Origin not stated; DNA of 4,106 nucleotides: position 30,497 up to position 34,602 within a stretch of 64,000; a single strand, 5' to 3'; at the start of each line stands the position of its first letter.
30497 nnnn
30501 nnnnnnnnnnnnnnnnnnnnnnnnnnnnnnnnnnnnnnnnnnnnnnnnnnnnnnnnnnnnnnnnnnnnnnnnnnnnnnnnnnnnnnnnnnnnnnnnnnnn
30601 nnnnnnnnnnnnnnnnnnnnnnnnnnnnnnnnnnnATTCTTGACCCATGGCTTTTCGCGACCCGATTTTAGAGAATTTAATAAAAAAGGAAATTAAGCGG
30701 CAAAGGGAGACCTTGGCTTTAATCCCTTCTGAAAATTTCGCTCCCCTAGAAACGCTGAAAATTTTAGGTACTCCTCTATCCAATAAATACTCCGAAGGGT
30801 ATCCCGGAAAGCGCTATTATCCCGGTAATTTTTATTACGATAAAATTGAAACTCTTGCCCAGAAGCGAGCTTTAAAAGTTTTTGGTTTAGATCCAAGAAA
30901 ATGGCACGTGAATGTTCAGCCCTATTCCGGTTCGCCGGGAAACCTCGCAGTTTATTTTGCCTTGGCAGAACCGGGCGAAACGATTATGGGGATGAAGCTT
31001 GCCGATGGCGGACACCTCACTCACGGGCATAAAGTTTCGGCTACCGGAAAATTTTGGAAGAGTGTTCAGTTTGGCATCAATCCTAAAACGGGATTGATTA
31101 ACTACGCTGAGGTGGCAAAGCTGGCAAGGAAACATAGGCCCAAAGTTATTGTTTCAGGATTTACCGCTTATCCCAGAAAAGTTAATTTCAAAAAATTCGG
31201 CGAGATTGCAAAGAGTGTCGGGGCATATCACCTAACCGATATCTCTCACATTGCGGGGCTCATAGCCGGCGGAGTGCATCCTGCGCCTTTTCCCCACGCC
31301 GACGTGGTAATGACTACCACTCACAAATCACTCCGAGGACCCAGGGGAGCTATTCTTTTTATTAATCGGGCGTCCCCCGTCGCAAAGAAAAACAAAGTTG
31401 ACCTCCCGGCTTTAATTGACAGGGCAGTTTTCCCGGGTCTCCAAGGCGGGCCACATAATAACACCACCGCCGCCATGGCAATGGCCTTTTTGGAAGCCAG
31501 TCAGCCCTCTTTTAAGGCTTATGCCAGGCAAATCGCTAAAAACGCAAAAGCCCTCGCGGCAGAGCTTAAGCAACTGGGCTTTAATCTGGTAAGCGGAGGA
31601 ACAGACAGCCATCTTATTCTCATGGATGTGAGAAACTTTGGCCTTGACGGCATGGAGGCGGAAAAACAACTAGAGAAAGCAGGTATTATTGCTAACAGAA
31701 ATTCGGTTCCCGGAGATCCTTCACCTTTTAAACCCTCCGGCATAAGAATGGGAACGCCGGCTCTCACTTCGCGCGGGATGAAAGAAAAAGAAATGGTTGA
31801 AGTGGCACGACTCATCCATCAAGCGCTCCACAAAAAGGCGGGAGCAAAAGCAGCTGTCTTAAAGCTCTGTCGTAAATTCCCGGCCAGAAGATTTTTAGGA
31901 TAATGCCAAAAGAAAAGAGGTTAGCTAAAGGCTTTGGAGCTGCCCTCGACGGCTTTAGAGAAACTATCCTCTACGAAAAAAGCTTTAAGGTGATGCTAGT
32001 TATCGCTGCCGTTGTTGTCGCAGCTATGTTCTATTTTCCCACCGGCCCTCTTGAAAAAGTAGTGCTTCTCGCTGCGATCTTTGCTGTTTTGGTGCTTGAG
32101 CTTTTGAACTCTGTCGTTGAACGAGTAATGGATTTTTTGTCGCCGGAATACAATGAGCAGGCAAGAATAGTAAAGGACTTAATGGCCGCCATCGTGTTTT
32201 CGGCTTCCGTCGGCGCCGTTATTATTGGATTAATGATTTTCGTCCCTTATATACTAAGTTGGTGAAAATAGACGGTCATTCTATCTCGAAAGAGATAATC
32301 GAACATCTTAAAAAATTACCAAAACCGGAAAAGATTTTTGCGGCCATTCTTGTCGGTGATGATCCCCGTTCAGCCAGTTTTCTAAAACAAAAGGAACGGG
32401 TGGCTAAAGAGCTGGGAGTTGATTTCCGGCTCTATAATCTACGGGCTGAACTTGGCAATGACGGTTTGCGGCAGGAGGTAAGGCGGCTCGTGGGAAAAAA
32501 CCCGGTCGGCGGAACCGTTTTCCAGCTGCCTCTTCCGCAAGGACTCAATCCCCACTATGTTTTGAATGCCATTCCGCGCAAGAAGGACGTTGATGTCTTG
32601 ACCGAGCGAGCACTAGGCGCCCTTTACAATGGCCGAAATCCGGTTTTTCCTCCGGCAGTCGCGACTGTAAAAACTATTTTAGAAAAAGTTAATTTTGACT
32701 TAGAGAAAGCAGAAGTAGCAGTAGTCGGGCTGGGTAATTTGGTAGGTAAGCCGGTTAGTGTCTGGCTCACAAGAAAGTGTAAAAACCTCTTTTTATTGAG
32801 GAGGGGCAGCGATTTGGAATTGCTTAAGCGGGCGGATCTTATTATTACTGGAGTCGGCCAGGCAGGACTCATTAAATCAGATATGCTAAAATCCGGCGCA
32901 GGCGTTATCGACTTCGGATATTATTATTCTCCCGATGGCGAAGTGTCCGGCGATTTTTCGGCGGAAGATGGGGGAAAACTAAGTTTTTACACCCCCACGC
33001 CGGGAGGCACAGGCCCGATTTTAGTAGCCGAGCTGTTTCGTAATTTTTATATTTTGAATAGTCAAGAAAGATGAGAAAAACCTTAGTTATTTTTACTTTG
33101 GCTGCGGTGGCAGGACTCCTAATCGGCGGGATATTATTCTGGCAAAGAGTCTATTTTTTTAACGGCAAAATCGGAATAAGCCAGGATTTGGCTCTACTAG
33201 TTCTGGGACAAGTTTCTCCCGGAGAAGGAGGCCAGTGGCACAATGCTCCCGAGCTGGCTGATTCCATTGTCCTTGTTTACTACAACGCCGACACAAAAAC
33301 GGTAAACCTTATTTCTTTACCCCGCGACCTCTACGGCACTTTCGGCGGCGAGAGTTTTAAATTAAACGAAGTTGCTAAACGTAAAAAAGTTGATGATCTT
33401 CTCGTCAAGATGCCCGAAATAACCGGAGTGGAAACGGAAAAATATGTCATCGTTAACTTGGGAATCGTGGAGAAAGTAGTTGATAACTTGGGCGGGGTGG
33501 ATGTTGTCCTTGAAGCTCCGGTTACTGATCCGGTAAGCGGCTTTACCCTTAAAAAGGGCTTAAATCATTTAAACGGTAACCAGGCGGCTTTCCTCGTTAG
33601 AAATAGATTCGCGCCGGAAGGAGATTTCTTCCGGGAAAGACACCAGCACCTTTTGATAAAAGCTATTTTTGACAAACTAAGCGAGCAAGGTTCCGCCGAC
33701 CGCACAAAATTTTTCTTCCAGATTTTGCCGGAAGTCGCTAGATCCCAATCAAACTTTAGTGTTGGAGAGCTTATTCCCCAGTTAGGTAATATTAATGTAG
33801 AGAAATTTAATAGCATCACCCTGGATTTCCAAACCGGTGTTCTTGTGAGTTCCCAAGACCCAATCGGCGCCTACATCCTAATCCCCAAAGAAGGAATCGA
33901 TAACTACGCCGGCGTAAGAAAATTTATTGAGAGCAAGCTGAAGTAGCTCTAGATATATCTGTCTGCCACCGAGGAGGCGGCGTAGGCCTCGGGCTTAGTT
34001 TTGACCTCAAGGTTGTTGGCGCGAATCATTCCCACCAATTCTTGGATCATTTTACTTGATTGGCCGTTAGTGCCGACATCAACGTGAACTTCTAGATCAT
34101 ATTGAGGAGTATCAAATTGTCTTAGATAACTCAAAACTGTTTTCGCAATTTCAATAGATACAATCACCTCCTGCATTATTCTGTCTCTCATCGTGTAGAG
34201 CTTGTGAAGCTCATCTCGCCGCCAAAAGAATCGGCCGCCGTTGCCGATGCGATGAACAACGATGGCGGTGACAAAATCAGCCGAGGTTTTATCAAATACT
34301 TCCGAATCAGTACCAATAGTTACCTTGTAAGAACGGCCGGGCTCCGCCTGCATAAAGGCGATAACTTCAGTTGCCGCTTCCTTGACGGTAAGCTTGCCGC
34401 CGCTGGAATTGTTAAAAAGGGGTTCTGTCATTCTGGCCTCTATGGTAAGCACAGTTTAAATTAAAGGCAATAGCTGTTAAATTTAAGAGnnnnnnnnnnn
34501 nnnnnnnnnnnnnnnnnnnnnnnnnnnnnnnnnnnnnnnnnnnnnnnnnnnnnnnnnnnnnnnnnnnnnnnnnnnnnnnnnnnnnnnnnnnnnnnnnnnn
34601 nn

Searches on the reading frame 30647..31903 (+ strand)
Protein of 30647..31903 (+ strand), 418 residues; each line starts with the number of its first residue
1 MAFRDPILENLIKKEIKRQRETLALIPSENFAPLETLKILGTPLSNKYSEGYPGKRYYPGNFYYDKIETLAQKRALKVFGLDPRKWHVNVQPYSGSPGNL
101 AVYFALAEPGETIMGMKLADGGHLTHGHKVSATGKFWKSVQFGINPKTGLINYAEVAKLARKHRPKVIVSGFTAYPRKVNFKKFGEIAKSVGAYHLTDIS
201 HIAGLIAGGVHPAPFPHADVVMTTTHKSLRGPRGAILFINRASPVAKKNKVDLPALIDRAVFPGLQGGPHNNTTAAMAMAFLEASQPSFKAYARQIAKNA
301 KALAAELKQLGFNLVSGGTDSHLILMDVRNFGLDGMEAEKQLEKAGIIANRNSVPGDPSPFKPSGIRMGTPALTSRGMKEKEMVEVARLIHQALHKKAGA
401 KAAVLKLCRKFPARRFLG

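Call 37: search_protein_families(library=pfam, proteins=[window:30647-31903:+], max_evalue=0.001)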
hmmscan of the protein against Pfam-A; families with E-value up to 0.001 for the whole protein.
window:30647-31903:+ (418 aa): 1 family
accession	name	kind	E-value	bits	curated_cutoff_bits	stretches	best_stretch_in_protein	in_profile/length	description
PF00464.25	SHMT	-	8.4e-162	538.7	27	1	4-390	4-399/399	Serine hydroxymethyltransferase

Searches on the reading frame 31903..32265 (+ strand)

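Call 37: search_protein_families(library=pfam, proteins=[window:31903-32265:+], max_evalue=0.001)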
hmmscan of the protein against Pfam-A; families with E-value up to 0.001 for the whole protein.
window:31903-32265:+ (120 aa): 1 family
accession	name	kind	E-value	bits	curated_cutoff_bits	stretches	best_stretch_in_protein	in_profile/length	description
PF01219.24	DAGK_prokar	-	1.5e-27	95.9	22.3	1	13-113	2-102/102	Prokaryotic diacylglycerol kinase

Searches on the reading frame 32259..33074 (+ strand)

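Call 37: search_protein_families(library=pfam, proteins=[window:32259-33074:+], max_evalue=0.001)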
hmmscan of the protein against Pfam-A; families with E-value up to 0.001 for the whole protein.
window:32259-33074:+ (271 aa): 2 families
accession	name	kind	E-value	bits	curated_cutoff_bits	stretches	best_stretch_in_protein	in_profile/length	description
PF02882.25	THF_DHG_CYH_C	-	8.4e-28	97.1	27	1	118-265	4-154/160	Tetrahydrofolate dehydrogenase/cyclohydrolase, NAD(P)-binding domain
PF00763.28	THF_DHG_CYH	-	1.8e-19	70.5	32.8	1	4-112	1-115/115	Tetrahydrofolate dehydrogenase/cyclohydrolase, catalytic domain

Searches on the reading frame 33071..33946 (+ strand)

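Call 37: search_protein_families(library=pfam, proteins=[window:33071-33946:+], max_evalue=0.001)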
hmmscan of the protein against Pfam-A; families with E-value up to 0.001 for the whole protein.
window:33071-33946:+ (291 aa): 1 family
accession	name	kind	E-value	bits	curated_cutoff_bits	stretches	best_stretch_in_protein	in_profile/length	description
PF03816.19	LytR_cpsA_psr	-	2.5e-27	96.3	24.6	1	63-204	2-149/150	LytR_cpsA_psr family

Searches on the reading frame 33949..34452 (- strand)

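Call 37: search_protein_families(library=pfam, proteins=[window:33949-34452:-], max_evalue=0.001)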
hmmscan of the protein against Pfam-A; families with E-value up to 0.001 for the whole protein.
window:33949-34452:- (167 aa): 1 family
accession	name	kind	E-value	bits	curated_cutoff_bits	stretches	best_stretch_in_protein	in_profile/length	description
PF04308.18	RNaseH_like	-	8.3e-45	152.7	25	1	27-166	3-143/145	Ribonuclease H-like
